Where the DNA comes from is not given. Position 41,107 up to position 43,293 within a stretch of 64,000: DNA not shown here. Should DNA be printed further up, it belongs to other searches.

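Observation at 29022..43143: A ~14-kb glycosylation gene block welded onto the flagellar operon, sitting where flagellin normally lies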

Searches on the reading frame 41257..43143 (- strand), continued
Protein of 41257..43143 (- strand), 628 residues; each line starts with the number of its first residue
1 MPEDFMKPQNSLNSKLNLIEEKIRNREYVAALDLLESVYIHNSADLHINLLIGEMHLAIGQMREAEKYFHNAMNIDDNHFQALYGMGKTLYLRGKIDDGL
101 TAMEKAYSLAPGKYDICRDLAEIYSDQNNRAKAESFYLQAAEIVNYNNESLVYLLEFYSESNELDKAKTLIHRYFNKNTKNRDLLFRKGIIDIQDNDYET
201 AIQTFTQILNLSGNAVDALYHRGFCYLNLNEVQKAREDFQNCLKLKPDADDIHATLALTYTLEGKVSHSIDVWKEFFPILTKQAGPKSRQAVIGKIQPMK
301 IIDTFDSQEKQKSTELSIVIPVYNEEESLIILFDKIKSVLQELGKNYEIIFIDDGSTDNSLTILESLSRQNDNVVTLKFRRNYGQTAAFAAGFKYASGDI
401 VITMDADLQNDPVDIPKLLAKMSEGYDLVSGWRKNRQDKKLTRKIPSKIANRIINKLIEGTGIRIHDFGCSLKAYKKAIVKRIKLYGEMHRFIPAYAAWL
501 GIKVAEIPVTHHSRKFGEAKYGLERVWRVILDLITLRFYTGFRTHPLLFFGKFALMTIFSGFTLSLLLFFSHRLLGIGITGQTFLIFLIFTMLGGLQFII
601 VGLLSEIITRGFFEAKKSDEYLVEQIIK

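Call 22: find_homologous_proteins(query=window:41257-43128:-, max_evalue=1e-30)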
Query window:41257-43128:- (623 aa): 6910 proteins with E <= 1e-30 among 8000 candidates; the best 120 are listed.
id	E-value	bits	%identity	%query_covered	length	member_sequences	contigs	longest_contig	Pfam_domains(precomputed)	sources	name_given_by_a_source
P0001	0.0e+0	1335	95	100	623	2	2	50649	PF13431.13,PF23914.2,PF25060.1,PF25062.2,PF10111.15,PF13414.13,PF13176.13,PF13428.13,PF00535.33,PF14559.13,PF13371.13,PF00515.35,PF12895.14,PF13424.13,PF21033.5,PF13432.13,PF13181.13,PF07719.24,PF13174.13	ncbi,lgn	ncbi:MAG: glycosyltransferase [Fidelibacterota bacterium]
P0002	3.4e-293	992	70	100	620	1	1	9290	PF13431.13,PF23914.2,PF25060.1,PF25062.2,PF10111.15,PF13414.13,PF13428.13,PF00535.33,PF14559.13,PF24575.2,PF13371.13,PF00515.35,PF12895.14,PF13424.13,PF21033.5,PF13432.13,PF13181.13,PF07719.24,PF13174.13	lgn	-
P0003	4.9e-293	991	70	100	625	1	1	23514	PF25063.1,PF13431.13,PF23914.2,PF10111.15,PF13414.13,PF13428.13,PF00535.33,PF14559.13,PF13371.13,PF00515.35,PF12895.14,PF13424.13,PF21033.5,PF13432.13,PF13181.13,PF07719.24,PF13174.13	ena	-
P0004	4.4e-291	985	70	100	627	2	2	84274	PF13431.13,PF23914.2,PF25060.1,PF25062.2,PF10111.15,PF13414.13,PF13428.13,PF00535.33,PF14559.13,PF13371.13,PF00515.35,PF12895.14,PF13424.13,PF21033.5,PF13181.13,PF07719.24,PF13174.13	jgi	-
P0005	1.4e-289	980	69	100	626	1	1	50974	PF13431.13,PF23914.2,PF25062.2,PF10111.15,PF13414.13,PF13428.13,PF00535.33,PF14559.13,PF13371.13,PF00515.35,PF12895.14,PF13424.13,PF21033.5,PF13432.13,PF13181.13,PF07719.24,PF13174.13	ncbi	-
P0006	3.7e-286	969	70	100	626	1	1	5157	PF13431.13,PF23914.2,PF10111.15,PF13414.13,PF13428.13,PF00535.33,PF14559.13,PF13371.13,PF00515.35,PF12895.14,PF13424.13,PF21033.5,PF13181.13,PF07719.24,PF13174.13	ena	-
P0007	3.2e-284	962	68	100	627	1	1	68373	PF13431.13,PF23914.2,PF25060.1,PF10111.15,PF13414.13,PF13428.13,PF00535.33,PF14559.13,PF13371.13,PF00515.35,PF12895.14,PF13424.13,PF21033.5,PF13432.13,PF13181.13,PF07719.24,PF13174.13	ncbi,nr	ncbi:MAG: glycosyltransferase [Candidatus Marinimicrobia bacterium]|nr:glycosyltransferase [Candidat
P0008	5.1e-235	800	59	100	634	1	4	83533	PF13431.13,PF23914.2,PF10111.15,PF13414.13,PF13176.13,PF13428.13,PF00535.33,PF13374.13,PF14559.13,PF25068.3,PF13371.13,PF00515.35,PF12895.14,PF13424.13,PF13432.13,PF13181.13,PF07719.24,PF13174.13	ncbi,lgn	-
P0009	2.5e-233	794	58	100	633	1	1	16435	PF13431.13,PF23914.2,PF25062.2,PF10111.15,PF13414.13,PF13176.13,PF13428.13,PF00535.33,PF13374.13,PF14559.13,PF25068.3,PF13371.13,PF00515.35,PF12895.14,PF13424.13,PF21033.5,PF13432.13,PF13181.13,PF07719.24,PF13174.13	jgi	-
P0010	1.6e-227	775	57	99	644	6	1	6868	PF25063.1,PF13431.13,PF23914.2,PF10111.15,PF13414.13,PF13176.13,PF13428.13,PF00535.33,PF13374.13,PF14559.13,PF13371.13,PF00515.35,PF12895.14,PF13424.13,PF21033.5,PF13432.13,PF13181.13,PF07719.24,PF13174.13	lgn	-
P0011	1.3e-218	746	78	68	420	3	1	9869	PF10111.15,PF13371.13,PF00515.35,PF00535.33,PF07719.24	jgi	jgi:glycosyltransferase involved in cell wall biosynthesis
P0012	2.6e-213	728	54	100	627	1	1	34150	PF13431.13,PF23914.2,PF25062.2,PF10111.15,PF13176.13,PF12569.15,PF13428.13,PF00535.33,PF14559.13,PF13371.13,PF00515.35,PF12895.14,PF13424.13,PF13432.13,PF13181.13,PF07719.24,PF13174.13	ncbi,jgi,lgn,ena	-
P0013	7.4e-210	717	53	98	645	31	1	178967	PF14853.13,PF13431.13,PF23914.2,PF25062.2,PF10111.15,PF13414.13,PF13176.13,PF13428.13,PF00535.33,PF13374.13,PF14559.13,PF13371.13,PF00515.35,PF12895.14,PF13424.13,PF21033.5,PF13432.13,PF13429.13,PF13181.13,PF07719.24,PF13174.13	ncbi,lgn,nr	ncbi:MAG: glycosyltransferase [Candidatus Marinimicrobia bacterium]|nr:glycosyltransferase [Candidat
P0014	1.9e-209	715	54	99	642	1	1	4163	PF13431.13,PF23914.2,PF25062.2,PF10111.15,PF13414.13,PF13176.13,PF13428.13,PF00535.33,PF14559.13,PF13371.13,PF00515.35,PF12895.14,PF13424.13,PF21033.5,PF13432.13,PF13181.13,PF07719.24,PF13174.13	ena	-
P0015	2.2e-209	715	54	99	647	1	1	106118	PF25063.1,PF14853.13,PF13431.13,PF09976.16,PF23914.2,PF25062.2,PF10111.15,PF13414.13,PF25058.2,PF13176.13,PF13428.13,PF00535.33,PF13374.13,PF14559.13,PF13371.13,PF00515.35,PF12895.14,PF13424.13,PF21033.5,PF13432.13,PF13181.13,PF07719.24,PF13174.13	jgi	-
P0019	7.4e-205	700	53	100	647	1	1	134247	PF13431.13,PF23914.2,PF25062.2,PF10111.15,PF25058.2,PF13176.13,PF13428.13,PF00535.33,PF14559.13,PF13371.13,PF00515.35,PF12895.14,PF13424.13,PF13432.13,PF13181.13,PF07719.24,PF13174.13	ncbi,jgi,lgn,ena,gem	-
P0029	3.9e-192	658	50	100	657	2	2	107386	PF25063.1,PF13431.13,PF23914.2,PF25060.1,PF25062.2,PF10111.15,PF13414.13,PF13176.13,PF13428.13,PF00535.33,PF14559.13,PF13371.13,PF00515.35,PF12895.14,PF13424.13,PF13432.13,PF13181.13,PF07719.24,PF13174.13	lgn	-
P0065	2.9e-123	431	40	80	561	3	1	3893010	PF13431.13,PF23914.2,PF10111.15,PF13414.13,PF13428.13,PF00535.33,PF13374.13,PF14559.13,PF13371.13,PF00515.35,PF12895.14,PF13424.13,PF21033.5,PF13432.13,PF13181.13,PF07719.24,PF13174.13,PF20308.5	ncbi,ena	-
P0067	1.5e-122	428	41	81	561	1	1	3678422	PF13431.13,PF23914.2,PF10111.15,PF13414.13,PF12569.15,PF13428.13,PF00535.33,PF13374.13,PF14559.13,PF13371.13,PF00515.35,PF12895.14,PF13424.13,PF21033.5,PF13432.13,PF13181.13,PF07719.24,PF13174.13,PF20308.5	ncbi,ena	-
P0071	7.6e-122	426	42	81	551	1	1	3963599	PF13431.13,PF23914.2,PF10111.15,PF13414.13,PF13176.13,PF13428.13,PF00535.33,PF13374.13,PF14559.13,PF13371.13,PF00515.35,PF12895.14,PF13424.13,PF21033.5,PF13432.13,PF13181.13,PF07719.24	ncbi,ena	-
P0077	2.2e-121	424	43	88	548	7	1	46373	PF13431.13,PF23914.2,PF25060.1,PF10111.15,PF13414.13,PF13428.13,PF04733.21,PF00535.33,PF13374.13,PF14559.13,PF00515.35,PF12895.14,PF13424.13,PF13432.13,PF13181.13,PF07719.24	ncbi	-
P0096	8.6e-120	419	41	81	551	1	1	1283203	PF13431.13,PF23914.2,PF10111.15,PF13414.13,PF13176.13,PF13428.13,PF00535.33,PF14559.13,PF13371.13,PF00515.35,PF12895.14,PF13424.13,PF13432.13,PF13181.13,PF07719.24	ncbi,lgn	-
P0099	1.4e-119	419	40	87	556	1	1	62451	PF13431.13,PF10111.15,PF13414.13,PF13176.13,PF13428.13,PF00535.33,PF13374.13,PF14559.13,PF13371.13,PF00515.35,PF13424.13,PF13181.13,PF07719.24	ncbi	-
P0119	5.8e-118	413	55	53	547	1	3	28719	PF13431.13,PF23914.2,PF10111.15,PF13414.13,PF13176.13,PF13428.13,PF00535.33,PF14559.13,PF13371.13,PF00515.35,PF13424.13,PF21033.5,PF13432.13,PF13429.13,PF13181.13,PF07719.24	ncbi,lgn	-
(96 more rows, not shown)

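Call 23: find_encoding_contigs(protein=P0001, flank=10000, max_places=2)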
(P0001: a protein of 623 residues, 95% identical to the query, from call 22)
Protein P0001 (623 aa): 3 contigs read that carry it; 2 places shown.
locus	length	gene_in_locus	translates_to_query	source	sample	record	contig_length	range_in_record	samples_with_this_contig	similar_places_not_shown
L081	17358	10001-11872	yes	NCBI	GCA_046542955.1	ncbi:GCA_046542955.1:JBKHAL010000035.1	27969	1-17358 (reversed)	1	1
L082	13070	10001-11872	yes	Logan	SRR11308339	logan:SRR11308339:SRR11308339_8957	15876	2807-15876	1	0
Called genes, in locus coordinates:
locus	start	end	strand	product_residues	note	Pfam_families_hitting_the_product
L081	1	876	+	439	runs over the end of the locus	PF02874:ATP-synt_ab_N, PF00006:ATP-synt_ab, PF18269:T3SS_ATPase_C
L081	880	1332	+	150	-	PF02050:FliJ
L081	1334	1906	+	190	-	-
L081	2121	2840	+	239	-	PF00460:Flg_bb_rod (weak), PF22692:LlgE_F_G_D1, PF06429:Flg_bbr_C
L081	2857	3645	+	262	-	PF00460:Flg_bb_rod, PF22692:LlgE_F_G_D1, PF06429:Flg_bbr_C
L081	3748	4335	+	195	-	PF13144:ChapFlgA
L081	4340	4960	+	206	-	PF02107:FlgH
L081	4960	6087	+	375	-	PF02119:FlgI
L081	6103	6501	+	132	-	PF10135:Rod-binding (weak)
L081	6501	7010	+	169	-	PF05130:FlgN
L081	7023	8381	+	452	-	PF00460:Flg_bb_rod (weak), PF22638:FlgK_D1, PF06429:Flg_bbr_C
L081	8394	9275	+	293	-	PF00669:Flagellin_N, PF00700:Flagellin_C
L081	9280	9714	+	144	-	PF02623:FliW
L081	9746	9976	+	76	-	PF02599:CsrA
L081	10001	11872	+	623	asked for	PF12895:ANAPC3 (faint), PF13432:TPR_16 (faint), PF14559:TPR_19 (faint), PF13371:TPR_9, PF00515:TPR_1, PF07719:TPR_2 (weak), PF00535:Glycos_transf_2, PF10111:Glyco_tranf_2_2, +11 more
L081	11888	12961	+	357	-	PF13469:Sulfotransfer_3 (faint)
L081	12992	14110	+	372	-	PF13477:Glyco_trans_4_2 (faint), PF13439:Glyco_transf_4, PF13579:Glyco_trans_4_4, PF20706:GT4-conflict (weak), PF00534:Glycos_transf_1, PF13692:Glyco_trans_1_4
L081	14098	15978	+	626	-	PF13522:GATase_6, PF13537:GATase_7, PF00733:Asn_synthase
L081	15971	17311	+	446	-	PF27533:CapK_C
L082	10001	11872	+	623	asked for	PF12895:ANAPC3 (faint), PF13432:TPR_16 (faint), PF14559:TPR_19 (faint), PF13371:TPR_9, PF00515:TPR_1, PF07719:TPR_2 (weak), PF00535:Glycos_transf_2, PF10111:Glyco_tranf_2_2, +11 more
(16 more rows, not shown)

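Call 24: find_encoding_contigs(protein=P0008, flank=10000, max_places=2)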
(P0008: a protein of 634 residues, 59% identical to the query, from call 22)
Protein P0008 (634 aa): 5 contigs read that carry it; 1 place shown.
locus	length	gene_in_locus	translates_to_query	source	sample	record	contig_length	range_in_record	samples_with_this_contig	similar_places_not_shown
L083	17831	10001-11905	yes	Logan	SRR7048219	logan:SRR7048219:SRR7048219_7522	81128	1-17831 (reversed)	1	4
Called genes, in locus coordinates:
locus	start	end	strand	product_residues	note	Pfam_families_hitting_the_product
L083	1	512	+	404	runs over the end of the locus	PF00989:PAS (weak), PF08448:PAS_4 (weak), PF13188:PAS_8 (weak), PF13426:PAS_9, PF24820:Diguanyl_cycl_sensor (weak), PF02518:HATPase_c, PF14501:HATPase_c_5 (weak)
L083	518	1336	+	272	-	PF01590:GAF (weak), PF13185:GAF_2, PF13492:GAF_3, PF00512:HisKA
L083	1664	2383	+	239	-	PF00460:Flg_bb_rod (faint), PF22692:LlgE_F_G_D1, PF06429:Flg_bbr_C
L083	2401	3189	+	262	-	PF00460:Flg_bb_rod, PF22692:LlgE_F_G_D1, PF06429:Flg_bbr_C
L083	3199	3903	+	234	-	PF13144:ChapFlgA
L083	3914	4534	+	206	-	PF02107:FlgH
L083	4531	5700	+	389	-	PF02119:FlgI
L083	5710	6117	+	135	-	-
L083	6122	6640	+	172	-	PF05130:FlgN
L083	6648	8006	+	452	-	PF00460:Flg_bb_rod (faint), PF22638:FlgK_D1, PF06429:Flg_bbr_C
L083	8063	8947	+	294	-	PF00669:Flagellin_N, PF00700:Flagellin_C (weak)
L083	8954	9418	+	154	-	PF02623:FliW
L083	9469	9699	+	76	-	PF02599:CsrA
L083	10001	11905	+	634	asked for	PF14559:TPR_19 (weak), PF13424:TPR_12 (weak), PF00515:TPR_1 (weak), PF13181:TPR_8 (weak), PF25068:ARM_TT21_4th (weak), PF13371:TPR_9 (weak), PF00535:Glycos_transf_2, PF10111:Glyco_tranf_2_2, +11 more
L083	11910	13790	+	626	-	PF13522:GATase_6, PF13537:GATase_7, PF00733:Asn_synthase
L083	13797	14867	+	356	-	PF13428:TPR_14 (faint), PF14559:TPR_19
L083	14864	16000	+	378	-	PF13439:Glyco_transf_4, PF13477:Glyco_trans_4_2, PF13579:Glyco_trans_4_4, PF20706:GT4-conflict, PF00534:Glycos_transf_1, PF13692:Glyco_trans_1_4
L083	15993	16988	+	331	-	PF00534:Glycos_transf_1, PF13692:Glyco_trans_1_4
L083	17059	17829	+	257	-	?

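Call 25: find_encoding_contigs(protein=P0013, flank=10000, max_places=2)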
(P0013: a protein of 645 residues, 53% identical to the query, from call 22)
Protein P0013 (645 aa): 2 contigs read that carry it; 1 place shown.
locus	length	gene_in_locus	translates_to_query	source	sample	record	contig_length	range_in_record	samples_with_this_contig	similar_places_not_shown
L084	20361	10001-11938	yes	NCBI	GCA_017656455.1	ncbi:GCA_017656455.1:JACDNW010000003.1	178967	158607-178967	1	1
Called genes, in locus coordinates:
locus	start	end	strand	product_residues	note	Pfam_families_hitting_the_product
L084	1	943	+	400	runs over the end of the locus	PF00989:PAS, PF13188:PAS_8 (weak), PF08448:PAS_4, PF13426:PAS_9, PF02518:HATPase_c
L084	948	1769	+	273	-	PF01590:GAF (weak), PF13185:GAF_2, PF00512:HisKA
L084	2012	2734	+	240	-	PF00460:Flg_bb_rod (weak), PF22692:LlgE_F_G_D1, PF06429:Flg_bbr_C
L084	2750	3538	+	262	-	PF00460:Flg_bb_rod, PF22692:LlgE_F_G_D1, PF06429:Flg_bbr_C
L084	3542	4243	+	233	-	PF08666:SAF (weak), PF13144:ChapFlgA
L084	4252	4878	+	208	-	PF02107:FlgH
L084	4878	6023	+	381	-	PF02119:FlgI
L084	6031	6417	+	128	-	-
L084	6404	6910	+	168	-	PF05130:FlgN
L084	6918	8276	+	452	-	PF00460:Flg_bb_rod (faint), PF22638:FlgK_D1, PF06429:Flg_bbr_C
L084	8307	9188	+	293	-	PF00669:Flagellin_N, PF00700:Flagellin_C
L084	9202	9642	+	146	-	PF02623:FliW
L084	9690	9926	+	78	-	PF02599:CsrA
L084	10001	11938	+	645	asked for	PF13432:TPR_16 (weak), PF00515:TPR_1 (weak), PF07719:TPR_2 (weak), PF00515:TPR_1, PF07719:TPR_2, PF13181:TPR_8, PF00535:Glycos_transf_2, PF10111:Glyco_tranf_2_2, +15 more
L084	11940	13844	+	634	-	PF13522:GATase_6, PF13537:GATase_7, PF00733:Asn_synthase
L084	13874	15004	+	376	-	PF13439:Glyco_transf_4, PF13477:Glyco_trans_4_2, PF13579:Glyco_trans_4_4, PF20706:GT4-conflict, PF00534:Glycos_transf_1, PF13692:Glyco_trans_1_4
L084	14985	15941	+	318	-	PF00534:Glycos_transf_1, PF13692:Glyco_trans_1_4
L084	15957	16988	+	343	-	PF04055:Radical_SAM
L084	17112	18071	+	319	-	-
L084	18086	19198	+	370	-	PF05575:V_cholerae_RfbT (weak), PF05050:Methyltransf_21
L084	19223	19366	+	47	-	-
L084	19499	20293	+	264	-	PF01973:MptE-like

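Call 26: find_encoding_contigs(protein=P0065, flank=10000, max_places=1)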
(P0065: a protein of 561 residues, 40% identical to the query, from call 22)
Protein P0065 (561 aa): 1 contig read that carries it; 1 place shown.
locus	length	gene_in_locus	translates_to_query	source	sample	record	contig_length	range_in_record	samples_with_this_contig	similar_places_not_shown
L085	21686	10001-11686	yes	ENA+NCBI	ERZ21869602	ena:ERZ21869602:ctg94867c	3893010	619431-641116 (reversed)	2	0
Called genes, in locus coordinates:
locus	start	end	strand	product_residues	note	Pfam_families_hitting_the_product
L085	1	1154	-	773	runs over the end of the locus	PF00072:Response_reg, PF00989:PAS, PF08448:PAS_4, PF13426:PAS_9, PF00989:PAS (weak), PF13188:PAS_8, PF13426:PAS_9, PF02518:HATPase_c, +2 more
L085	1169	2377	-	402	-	PF00072:Response_reg, PF08668:HDOD, PF01966:HD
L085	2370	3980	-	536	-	PF00072:Response_reg, PF00989:PAS (weak), PF13426:PAS_9 (faint), PF02518:HATPase_c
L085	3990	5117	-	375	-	PF00072:Response_reg, PF13487:HD_5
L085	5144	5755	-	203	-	PF00072:Response_reg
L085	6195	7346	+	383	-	PF04392:ABC_sub_bind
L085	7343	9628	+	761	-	PF00989:PAS (faint), PF00672:HAMP (weak), PF13426:PAS_9 (weak), PF00512:HisKA, PF02518:HATPase_c, PF00072:Response_reg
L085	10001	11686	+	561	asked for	PF12895:ANAPC3 (weak), PF23914:TPR_CcmH_CycH (weak), PF13414:TPR_11 (weak), PF13432:TPR_16, PF07719:TPR_2 (weak), PF13414:TPR_11, PF14559:TPR_19, PF00535:Glycos_transf_2, +12 more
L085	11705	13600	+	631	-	PF13522:GATase_6, PF13537:GATase_7, PF00733:Asn_synthase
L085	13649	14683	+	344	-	PF13469:Sulfotransfer_3 (weak), PF13174:TPR_6 (faint), PF00515:TPR_1 (faint), PF07719:TPR_2 (faint), PF13181:TPR_8 (faint), PF13428:TPR_14 (faint), PF13432:TPR_16, PF14559:TPR_19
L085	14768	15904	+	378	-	PF13439:Glyco_transf_4, PF13579:Glyco_trans_4_4, PF20706:GT4-conflict, PF00534:Glycos_transf_1, PF13692:Glyco_trans_1_4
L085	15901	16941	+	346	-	PF13489:Methyltransf_23, PF13847:Methyltransf_31, PF08241:Methyltransf_11, PF08242:Methyltransf_12, PF13649:Methyltransf_25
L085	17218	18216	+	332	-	PF00106:adh_short (weak), PF01073:3Beta_HSD, PF01370:Epimerase, PF02719:Polysacc_synt_2, PF04321:RmlD_sub_bind, PF07993:NAD_binding_4, PF16363:GDP_Man_Dehyd, PF13460:NAD_binding_10, +2 more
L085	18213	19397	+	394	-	PF01041:DegT_DnrJ_EryC1, PF00155:Aminotran_1_2 (weak), PF00266:Aminotran_5 (faint), PF01053:Cys_Met_Meta_PP (weak)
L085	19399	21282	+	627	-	PF13522:GATase_6, PF13537:GATase_7, PF00733:Asn_synthase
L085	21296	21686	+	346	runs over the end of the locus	PF01041:DegT_DnrJ_EryC1, PF00155:Aminotran_1_2, PF00266:Aminotran_5 (faint), PF01053:Cys_Met_Meta_PP (weak)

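Call 27: find_encoding_contigs(protein=P0071, flank=10000, max_places=1)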
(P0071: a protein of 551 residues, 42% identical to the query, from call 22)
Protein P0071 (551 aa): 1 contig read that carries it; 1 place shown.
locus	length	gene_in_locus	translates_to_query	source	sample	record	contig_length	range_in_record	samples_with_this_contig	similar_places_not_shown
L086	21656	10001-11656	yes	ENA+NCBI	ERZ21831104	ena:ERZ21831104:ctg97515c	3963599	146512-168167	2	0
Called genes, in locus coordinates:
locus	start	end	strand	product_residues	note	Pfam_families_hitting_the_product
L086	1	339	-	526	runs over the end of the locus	PF06418:CTP_synth_N, PF00117:GATase, PF07722:Peptidase_C26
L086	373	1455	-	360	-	-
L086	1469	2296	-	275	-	PF01177:Asp_Glu_race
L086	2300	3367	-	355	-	PF05343:Peptidase_M42, PF01546:Peptidase_M20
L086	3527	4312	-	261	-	PF03848:TehB (weak), PF13489:Methyltransf_23, PF13649:Methyltransf_25, PF13847:Methyltransf_31, PF08241:Methyltransf_11, PF08242:Methyltransf_12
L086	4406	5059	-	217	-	-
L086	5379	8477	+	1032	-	PF00930:DPPIV_N (faint), PF26549:Tricorn_N, PF26550:Tricorn_2nd (weak), PF07676:PD40, PF26549:Tricorn_N (weak), PF26550:Tricorn_2nd, PF14684:Tricorn_C1, PF03572:Peptidase_S41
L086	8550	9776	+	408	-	PF11013:DUF2851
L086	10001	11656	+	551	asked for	PF23914:TPR_CcmH_CycH, PF13432:TPR_16 (weak), PF12895:ANAPC3 (weak), PF07719:TPR_2 (weak), PF13371:TPR_9 (weak), PF14559:TPR_19, PF00535:Glycos_transf_2, PF10111:Glyco_tranf_2_2, +9 more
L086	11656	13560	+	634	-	PF13522:GATase_6, PF13537:GATase_7, PF00733:Asn_synthase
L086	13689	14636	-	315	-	PF02219:MTHFR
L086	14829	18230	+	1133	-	PF02574:S-methyl_trans, PF00809:Pterin_bind, PF02607:B12-binding_2, PF02310:B12-binding, PF02965:Met_synt_B12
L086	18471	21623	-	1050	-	-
